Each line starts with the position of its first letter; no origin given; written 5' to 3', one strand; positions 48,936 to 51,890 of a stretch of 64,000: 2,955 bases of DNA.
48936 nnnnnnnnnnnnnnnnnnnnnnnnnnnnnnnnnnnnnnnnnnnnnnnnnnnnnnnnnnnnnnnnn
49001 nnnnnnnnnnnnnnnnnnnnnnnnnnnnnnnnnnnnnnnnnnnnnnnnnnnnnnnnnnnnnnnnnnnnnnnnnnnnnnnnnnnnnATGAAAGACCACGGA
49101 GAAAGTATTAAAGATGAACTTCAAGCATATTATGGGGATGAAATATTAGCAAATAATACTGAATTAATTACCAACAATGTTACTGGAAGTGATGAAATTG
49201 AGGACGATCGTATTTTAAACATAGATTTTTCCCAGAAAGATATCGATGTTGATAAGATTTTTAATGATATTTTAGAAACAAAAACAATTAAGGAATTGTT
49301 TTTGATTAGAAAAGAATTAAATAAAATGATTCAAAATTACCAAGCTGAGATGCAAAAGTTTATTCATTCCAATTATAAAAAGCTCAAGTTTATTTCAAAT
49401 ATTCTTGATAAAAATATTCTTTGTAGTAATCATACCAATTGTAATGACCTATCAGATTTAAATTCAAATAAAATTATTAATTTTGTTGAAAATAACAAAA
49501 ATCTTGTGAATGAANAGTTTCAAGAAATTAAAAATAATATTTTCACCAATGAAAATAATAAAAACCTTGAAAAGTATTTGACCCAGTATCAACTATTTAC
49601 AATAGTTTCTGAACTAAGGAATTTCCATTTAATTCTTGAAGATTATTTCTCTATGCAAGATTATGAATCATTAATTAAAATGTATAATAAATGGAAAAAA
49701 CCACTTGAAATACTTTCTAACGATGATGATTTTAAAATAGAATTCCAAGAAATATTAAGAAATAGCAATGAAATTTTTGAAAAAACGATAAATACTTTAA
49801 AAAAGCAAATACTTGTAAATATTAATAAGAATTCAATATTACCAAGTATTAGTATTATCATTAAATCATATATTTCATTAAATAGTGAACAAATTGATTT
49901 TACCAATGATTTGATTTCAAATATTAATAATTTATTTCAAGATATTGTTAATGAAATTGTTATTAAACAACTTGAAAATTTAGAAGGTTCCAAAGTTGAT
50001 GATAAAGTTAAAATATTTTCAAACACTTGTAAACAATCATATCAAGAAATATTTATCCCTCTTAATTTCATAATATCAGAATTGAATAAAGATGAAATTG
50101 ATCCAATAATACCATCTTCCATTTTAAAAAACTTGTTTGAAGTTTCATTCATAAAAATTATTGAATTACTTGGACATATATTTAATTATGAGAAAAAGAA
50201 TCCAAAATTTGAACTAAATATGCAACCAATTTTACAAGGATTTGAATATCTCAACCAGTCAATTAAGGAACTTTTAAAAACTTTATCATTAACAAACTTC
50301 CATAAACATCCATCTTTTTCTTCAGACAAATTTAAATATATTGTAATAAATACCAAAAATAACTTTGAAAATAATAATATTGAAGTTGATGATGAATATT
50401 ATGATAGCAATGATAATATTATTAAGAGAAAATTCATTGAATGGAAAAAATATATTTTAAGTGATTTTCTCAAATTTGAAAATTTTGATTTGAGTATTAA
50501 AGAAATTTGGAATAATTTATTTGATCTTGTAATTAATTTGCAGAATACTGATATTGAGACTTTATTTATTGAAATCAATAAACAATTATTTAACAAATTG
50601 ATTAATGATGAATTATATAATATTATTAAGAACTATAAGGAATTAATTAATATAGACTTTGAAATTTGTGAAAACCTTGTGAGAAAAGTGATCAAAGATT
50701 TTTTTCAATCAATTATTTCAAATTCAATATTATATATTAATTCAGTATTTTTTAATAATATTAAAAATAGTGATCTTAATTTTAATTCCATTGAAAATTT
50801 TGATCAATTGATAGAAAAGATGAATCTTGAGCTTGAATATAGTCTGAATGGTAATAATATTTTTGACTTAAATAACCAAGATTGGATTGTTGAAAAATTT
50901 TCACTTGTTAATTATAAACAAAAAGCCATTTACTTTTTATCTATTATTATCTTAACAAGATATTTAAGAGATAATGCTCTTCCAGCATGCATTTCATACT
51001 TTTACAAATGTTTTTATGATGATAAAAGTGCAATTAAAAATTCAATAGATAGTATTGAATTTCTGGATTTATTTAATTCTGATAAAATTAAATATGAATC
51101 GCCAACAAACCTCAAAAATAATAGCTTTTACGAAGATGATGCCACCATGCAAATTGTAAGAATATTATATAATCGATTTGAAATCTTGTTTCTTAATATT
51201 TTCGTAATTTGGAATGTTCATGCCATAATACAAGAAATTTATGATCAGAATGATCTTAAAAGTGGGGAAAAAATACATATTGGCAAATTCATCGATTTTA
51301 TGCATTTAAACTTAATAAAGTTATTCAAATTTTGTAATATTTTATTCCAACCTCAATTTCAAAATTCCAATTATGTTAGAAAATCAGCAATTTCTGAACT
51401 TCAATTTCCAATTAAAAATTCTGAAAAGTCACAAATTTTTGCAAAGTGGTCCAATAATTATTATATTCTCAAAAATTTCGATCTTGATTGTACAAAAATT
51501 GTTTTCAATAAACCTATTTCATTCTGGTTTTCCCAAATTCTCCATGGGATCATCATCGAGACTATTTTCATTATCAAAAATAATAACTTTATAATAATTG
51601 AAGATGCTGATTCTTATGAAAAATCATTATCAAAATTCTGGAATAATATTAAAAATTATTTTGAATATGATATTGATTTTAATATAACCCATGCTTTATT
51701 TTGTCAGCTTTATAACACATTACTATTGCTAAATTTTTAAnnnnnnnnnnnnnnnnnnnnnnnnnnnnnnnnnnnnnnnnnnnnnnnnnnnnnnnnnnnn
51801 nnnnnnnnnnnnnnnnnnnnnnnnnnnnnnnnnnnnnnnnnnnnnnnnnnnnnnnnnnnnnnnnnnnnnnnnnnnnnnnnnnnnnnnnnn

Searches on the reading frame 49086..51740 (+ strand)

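Call 19: search_protein_families(library=pfam, proteins=[window:49086-51740:+], max_evalue=0.001)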
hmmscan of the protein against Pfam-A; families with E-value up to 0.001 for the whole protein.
window:49086-51740:+ (884 aa): 1 family
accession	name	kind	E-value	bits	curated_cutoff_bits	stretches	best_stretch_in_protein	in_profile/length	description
PF08700.17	VPS51_Exo84_N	-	1.4e-06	28.7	24.2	1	48-100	1-53/87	Vps51/EXO84/COG1 N-terminal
